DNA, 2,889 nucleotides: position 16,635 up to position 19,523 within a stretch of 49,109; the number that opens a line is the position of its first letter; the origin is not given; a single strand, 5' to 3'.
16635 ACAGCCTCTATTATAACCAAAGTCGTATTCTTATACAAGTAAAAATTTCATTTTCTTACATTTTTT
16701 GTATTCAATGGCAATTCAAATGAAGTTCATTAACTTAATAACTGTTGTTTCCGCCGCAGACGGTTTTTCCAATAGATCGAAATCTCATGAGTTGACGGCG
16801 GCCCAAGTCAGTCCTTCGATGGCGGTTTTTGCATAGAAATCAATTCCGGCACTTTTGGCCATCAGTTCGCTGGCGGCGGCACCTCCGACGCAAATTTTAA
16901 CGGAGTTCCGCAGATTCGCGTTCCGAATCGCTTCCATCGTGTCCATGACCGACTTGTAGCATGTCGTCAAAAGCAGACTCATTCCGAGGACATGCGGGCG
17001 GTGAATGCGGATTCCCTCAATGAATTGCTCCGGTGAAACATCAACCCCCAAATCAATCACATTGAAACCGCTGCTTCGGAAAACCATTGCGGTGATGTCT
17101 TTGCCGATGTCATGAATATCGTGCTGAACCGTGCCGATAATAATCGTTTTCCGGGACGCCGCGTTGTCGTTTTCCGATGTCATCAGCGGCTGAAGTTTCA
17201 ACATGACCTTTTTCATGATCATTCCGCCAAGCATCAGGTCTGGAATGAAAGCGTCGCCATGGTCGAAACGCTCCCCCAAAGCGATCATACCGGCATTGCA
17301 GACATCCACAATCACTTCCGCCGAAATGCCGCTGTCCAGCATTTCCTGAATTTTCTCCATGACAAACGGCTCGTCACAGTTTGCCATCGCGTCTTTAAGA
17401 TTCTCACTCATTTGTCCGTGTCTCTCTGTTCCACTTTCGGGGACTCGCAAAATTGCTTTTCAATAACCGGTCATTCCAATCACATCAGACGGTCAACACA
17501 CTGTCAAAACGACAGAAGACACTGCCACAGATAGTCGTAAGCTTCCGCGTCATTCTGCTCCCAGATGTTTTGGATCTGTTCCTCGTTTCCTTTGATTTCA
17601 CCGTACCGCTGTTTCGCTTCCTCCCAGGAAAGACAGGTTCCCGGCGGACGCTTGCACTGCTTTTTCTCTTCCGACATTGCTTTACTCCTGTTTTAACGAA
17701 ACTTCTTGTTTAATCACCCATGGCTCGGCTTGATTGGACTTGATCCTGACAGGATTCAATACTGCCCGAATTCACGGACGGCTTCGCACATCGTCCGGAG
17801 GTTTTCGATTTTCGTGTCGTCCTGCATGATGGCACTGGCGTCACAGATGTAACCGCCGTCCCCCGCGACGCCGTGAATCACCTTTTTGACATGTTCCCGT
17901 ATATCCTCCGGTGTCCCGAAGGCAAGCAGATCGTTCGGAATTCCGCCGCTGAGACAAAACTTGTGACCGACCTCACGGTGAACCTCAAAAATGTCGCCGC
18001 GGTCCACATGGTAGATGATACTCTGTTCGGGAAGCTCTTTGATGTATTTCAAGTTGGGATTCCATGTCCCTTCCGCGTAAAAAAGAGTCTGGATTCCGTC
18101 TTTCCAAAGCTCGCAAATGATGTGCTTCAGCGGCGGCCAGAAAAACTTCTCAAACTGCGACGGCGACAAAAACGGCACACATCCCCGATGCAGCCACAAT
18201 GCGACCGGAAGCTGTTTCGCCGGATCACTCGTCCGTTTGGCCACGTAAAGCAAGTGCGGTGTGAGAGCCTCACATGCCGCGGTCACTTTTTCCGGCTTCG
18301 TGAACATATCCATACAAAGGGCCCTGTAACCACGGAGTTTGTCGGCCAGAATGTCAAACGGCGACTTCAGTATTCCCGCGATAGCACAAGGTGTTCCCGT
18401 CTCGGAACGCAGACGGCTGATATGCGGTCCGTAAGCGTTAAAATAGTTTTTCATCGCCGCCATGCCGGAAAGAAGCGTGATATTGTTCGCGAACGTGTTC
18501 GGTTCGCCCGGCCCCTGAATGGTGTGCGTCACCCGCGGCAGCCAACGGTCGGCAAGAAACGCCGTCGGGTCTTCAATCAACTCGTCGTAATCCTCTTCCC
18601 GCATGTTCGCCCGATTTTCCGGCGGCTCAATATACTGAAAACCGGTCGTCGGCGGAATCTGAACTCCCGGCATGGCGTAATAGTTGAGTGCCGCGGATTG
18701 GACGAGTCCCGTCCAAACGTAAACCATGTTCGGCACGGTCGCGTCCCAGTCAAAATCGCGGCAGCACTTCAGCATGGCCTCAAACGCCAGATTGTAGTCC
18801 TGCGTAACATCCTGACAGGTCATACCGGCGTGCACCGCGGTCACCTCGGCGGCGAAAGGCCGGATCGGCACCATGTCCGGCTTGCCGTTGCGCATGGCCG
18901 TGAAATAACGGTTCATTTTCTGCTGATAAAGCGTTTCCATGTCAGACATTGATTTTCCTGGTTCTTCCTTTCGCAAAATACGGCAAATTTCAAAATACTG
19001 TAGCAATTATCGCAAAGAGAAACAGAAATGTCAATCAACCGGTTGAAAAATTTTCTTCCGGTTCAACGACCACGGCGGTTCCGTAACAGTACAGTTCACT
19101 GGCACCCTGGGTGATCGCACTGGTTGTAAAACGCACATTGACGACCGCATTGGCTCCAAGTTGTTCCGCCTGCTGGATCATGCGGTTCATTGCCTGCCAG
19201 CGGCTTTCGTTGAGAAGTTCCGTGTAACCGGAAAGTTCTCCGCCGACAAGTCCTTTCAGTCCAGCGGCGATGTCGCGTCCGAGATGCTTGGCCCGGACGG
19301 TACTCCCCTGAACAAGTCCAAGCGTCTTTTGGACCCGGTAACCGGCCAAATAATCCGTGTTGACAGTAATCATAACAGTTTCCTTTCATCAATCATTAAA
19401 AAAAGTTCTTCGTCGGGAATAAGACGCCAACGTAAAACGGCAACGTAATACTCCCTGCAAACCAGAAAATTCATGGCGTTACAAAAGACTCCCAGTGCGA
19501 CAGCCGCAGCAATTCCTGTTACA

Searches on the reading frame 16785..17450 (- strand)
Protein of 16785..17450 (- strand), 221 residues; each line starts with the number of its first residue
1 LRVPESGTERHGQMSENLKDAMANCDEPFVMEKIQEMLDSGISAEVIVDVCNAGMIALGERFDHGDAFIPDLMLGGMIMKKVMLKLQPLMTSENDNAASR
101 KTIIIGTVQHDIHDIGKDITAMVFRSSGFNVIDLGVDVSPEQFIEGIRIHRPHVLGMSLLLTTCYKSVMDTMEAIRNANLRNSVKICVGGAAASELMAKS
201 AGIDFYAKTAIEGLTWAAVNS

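Call 61: search_protein_families(library=pfam, proteins=[window:16785-17450:-], max_evalue=0.001)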
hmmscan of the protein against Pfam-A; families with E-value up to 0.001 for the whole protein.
window:16785-17450:- (221 aa): 2 families
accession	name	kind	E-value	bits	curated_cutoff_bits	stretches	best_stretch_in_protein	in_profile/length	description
PF02310.24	B12-binding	-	9.9e-22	77.5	32.1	1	102-213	2-119/121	B12 binding domain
PF02607.22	B12-binding_2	-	5e-13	49.5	23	1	16-83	3-70/74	B12 binding domain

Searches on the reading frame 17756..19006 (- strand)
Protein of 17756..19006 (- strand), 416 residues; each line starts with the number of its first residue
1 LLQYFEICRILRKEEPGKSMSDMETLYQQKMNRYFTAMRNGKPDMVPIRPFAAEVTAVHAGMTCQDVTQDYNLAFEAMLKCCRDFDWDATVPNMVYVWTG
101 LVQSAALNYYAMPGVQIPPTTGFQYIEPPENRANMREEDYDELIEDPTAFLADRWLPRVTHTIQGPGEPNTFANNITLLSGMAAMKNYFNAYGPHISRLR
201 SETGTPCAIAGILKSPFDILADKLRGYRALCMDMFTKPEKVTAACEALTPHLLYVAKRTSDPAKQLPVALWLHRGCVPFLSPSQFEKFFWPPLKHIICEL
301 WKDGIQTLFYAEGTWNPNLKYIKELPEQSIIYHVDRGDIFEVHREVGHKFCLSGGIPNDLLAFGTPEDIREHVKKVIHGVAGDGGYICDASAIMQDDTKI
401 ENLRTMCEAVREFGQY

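Call 61: search_protein_families(library=pfam, proteins=[window:17756-19006:-], max_evalue=0.001)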
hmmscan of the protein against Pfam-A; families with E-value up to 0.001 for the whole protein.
window:17756-19006:- (416 aa): 1 family
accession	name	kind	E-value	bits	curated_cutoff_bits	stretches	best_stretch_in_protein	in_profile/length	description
PF01208.23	URO-D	-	8.4e-30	104.4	23.9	1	195-413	125-346/346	Uroporphyrinogen decarboxylase (URO-D)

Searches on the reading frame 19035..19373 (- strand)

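Call 61: search_protein_families(library=pfam, proteins=[window:19035-19373:-], max_evalue=0.001)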
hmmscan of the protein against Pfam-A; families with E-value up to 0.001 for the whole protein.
window:19035-19373:- (112 aa): 2 families
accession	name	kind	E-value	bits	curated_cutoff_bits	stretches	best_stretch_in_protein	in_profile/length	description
PF01906.23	YbjQ_1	-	2.5e-37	128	23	1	1-103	1-103/103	Putative heavy-metal-binding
PF23025.1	YbjQ_2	-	0.00014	22.6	29.1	0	58-105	57-103/103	C2 domain-containing protein 5, YbjQ-like domain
